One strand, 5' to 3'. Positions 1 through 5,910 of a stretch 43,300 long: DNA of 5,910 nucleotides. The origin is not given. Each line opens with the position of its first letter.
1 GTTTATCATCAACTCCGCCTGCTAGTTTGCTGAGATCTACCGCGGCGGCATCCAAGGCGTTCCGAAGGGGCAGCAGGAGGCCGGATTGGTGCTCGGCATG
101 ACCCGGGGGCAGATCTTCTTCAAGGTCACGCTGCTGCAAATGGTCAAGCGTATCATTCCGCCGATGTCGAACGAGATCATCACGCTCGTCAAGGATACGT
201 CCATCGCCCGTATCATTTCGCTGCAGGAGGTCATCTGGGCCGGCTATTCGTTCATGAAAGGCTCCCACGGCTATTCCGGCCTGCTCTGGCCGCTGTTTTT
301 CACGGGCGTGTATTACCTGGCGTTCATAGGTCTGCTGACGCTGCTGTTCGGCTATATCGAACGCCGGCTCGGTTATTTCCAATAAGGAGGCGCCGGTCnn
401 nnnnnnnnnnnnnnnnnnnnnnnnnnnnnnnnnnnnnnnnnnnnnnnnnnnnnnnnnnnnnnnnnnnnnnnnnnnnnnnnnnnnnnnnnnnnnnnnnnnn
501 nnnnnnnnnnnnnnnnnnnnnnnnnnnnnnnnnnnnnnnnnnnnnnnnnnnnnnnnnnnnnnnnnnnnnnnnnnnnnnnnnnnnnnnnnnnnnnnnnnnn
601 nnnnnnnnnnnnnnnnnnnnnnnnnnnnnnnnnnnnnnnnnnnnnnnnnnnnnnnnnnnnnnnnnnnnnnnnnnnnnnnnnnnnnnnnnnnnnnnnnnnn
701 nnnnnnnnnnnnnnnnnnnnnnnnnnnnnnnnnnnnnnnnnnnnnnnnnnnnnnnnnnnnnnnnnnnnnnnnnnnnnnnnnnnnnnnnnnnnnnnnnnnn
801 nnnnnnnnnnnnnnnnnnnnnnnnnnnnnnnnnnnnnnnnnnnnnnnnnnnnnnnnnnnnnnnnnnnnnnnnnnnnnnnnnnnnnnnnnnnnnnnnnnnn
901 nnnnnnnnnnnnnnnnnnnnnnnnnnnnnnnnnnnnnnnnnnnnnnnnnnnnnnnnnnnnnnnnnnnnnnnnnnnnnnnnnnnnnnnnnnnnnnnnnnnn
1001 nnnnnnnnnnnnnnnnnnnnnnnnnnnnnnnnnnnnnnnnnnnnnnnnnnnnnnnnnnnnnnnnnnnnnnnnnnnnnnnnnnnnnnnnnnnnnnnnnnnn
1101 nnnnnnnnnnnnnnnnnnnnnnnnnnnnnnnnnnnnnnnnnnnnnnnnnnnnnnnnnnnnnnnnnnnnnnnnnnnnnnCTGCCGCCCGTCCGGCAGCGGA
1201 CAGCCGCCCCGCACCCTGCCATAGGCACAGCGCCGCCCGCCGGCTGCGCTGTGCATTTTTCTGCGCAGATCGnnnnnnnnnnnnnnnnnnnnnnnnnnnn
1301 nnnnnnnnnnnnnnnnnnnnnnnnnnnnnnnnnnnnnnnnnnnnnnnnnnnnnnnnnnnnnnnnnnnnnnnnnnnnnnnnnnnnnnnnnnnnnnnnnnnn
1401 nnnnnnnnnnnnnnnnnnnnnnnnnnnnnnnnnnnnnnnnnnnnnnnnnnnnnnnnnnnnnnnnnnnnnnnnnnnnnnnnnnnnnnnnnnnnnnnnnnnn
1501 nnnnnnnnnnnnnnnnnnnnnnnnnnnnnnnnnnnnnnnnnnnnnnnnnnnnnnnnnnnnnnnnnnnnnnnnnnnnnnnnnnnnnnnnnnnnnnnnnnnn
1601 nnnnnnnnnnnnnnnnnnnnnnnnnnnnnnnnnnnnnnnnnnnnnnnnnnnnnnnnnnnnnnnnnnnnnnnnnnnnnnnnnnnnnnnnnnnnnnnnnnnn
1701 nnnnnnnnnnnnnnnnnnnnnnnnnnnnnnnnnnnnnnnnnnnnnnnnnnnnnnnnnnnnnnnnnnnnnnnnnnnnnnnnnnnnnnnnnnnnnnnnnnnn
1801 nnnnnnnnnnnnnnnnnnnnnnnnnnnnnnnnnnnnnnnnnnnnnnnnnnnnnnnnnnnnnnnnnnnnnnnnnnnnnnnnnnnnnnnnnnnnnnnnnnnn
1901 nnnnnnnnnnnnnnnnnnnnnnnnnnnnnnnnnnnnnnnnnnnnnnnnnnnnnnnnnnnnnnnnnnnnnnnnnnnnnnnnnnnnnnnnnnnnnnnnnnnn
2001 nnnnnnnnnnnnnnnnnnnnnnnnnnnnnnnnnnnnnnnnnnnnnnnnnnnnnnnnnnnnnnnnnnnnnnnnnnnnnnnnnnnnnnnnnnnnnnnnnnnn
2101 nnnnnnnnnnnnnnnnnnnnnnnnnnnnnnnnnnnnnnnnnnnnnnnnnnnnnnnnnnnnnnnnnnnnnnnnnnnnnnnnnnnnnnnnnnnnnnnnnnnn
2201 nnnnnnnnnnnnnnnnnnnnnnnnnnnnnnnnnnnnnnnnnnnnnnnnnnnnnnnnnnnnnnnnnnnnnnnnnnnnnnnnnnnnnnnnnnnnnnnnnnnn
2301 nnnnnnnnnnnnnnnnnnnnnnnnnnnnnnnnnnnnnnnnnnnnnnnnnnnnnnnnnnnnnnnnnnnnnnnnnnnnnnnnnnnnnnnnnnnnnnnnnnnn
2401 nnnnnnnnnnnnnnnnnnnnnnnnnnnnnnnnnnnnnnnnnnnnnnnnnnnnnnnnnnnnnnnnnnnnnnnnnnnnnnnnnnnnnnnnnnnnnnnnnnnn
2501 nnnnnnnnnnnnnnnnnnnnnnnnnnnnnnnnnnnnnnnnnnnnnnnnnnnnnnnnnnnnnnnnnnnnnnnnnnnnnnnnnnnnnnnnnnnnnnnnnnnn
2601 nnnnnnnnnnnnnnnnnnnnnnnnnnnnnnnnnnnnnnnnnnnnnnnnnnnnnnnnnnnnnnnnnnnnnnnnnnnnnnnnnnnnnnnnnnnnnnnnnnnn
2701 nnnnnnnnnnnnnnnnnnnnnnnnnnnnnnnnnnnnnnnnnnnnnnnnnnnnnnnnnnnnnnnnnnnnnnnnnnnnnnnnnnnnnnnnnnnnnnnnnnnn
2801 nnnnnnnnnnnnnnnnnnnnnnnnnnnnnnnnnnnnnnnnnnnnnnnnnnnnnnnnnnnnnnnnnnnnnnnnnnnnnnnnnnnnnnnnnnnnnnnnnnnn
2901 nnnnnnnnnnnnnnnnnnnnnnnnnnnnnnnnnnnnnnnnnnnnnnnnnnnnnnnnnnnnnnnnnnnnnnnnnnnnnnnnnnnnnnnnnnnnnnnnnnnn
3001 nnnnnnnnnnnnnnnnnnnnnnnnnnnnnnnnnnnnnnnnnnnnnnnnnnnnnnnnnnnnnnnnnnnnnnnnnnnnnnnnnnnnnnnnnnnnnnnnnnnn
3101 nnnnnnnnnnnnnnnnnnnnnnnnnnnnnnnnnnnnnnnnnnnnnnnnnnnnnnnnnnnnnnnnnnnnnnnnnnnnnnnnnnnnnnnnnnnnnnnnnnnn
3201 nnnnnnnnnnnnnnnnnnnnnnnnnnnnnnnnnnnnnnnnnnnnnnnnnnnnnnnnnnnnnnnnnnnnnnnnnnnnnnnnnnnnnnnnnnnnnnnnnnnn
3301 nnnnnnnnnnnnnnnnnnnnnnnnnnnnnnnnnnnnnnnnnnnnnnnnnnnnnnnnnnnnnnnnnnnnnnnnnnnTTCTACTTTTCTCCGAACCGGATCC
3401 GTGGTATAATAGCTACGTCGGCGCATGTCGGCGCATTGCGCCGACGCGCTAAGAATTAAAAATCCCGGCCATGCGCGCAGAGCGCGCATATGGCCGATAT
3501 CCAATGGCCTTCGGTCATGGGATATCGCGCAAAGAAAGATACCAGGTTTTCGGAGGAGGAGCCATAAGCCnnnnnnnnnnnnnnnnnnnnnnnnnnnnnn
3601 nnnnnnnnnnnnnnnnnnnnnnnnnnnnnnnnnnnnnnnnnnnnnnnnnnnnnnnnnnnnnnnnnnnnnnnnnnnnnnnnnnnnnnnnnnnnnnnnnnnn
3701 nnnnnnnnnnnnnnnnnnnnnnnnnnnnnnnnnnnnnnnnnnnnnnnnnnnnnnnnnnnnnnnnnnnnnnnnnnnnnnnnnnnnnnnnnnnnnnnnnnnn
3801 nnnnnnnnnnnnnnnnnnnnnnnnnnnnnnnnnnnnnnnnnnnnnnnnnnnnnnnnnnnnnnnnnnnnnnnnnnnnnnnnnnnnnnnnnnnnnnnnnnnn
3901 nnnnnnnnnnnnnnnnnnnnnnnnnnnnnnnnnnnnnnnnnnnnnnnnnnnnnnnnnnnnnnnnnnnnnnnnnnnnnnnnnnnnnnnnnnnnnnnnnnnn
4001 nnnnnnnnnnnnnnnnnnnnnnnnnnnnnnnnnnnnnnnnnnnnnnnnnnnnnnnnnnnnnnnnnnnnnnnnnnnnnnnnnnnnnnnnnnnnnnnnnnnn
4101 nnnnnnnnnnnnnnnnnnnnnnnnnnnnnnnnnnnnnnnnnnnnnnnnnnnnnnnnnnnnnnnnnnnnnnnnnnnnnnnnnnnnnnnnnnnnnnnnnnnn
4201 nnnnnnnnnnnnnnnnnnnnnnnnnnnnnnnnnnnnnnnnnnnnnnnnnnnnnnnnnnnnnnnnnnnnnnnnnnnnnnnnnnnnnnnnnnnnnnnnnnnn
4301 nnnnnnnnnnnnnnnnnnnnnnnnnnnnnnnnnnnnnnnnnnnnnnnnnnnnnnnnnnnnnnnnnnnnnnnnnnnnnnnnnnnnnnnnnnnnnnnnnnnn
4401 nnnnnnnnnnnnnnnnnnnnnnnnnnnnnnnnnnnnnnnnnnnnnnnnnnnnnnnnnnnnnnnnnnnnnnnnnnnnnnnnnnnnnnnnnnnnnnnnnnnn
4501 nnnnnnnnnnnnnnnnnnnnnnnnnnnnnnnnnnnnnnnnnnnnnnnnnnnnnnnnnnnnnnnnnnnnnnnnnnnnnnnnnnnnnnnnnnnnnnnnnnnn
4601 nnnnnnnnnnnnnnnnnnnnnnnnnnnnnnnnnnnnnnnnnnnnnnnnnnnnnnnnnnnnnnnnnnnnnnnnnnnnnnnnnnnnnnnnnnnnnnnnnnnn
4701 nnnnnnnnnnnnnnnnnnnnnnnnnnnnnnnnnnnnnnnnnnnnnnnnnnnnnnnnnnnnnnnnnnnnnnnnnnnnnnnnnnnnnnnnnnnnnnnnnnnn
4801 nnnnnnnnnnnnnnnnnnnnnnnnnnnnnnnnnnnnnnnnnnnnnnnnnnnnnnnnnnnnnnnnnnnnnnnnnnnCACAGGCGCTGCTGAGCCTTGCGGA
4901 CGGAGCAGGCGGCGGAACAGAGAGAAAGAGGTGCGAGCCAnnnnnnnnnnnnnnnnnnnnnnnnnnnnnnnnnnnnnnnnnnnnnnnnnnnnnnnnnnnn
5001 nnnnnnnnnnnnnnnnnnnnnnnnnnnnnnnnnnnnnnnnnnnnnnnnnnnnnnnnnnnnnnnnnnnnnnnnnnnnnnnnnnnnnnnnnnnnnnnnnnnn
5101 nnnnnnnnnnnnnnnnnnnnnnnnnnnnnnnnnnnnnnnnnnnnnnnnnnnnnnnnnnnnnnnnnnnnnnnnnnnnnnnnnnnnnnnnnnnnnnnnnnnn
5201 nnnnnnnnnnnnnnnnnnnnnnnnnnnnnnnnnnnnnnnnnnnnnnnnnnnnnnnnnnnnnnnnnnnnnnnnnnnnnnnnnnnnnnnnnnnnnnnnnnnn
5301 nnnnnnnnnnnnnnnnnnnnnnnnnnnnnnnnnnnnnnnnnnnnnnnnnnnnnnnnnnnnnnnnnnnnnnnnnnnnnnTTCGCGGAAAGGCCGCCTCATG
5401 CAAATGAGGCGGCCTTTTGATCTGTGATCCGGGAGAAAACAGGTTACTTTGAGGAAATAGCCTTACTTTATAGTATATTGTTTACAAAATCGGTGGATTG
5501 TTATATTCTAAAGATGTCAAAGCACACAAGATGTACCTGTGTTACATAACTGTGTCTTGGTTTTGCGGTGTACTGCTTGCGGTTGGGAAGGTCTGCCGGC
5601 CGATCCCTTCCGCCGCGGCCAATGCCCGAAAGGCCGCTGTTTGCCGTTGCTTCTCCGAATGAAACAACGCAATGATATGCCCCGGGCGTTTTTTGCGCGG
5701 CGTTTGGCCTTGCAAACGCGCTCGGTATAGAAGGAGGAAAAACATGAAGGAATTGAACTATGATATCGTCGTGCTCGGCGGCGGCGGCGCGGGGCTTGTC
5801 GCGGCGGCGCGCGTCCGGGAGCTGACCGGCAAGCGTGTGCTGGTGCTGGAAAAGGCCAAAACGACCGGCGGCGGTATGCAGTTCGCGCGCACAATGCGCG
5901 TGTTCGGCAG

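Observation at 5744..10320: Three-gene reductase module: FAD flavoprotein, ferredoxin-fused FAD flavoprotein and a translationally coupled GltD/NfnB-like NAD(P)H subunit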

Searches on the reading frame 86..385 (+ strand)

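Call 60: search_protein_families(library=pfam, proteins=[window:86-385:+], max_evalue=0.00001)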
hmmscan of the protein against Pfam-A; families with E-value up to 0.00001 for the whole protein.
window:86-385:+ (99 aa): 1 family
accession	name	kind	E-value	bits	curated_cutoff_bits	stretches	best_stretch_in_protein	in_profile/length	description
PF00528.27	BPD_transp_1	-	3.6e-07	30.5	26.4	1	2-95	89-182/184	Binding-protein-dependent transport system inner membrane component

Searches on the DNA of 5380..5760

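Call 58: search_rna_families(source=window, start=5380, end=5760, threshold=evalue, max_evalue=1)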
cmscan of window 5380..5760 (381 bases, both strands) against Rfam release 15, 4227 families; matches with E-value up to 1: 6.
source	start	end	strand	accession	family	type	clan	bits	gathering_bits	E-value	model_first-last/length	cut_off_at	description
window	5387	5415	+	RF01867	CC2171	Gene; sRNA;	-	25.7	75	0.0011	131-159/159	no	caulobacter sRNA CC2171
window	5386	5416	+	RF02844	RefA9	Gene; antisense;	-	25.4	49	0.077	33-64/64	no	Enterococcus sRNA A9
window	5387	5452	-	RF02844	RefA9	Gene; antisense;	-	23.7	49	0.18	1-64/64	no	Enterococcus sRNA A9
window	5388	5445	+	RF01696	Chlorobi-1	Gene; sRNA;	-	18.5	50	0.012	1-67/67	no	Chlorobi-1 RNA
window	5380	5428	+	RF02609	BSR0602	Gene; sRNA;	-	13.9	191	0.86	127-169/169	5'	Brucella sRNA 0602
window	5542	5611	-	RF02248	Six3os1_3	Gene; lncRNA;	-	12.7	40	0.64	1-75/75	no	Six3os1 conserved region 3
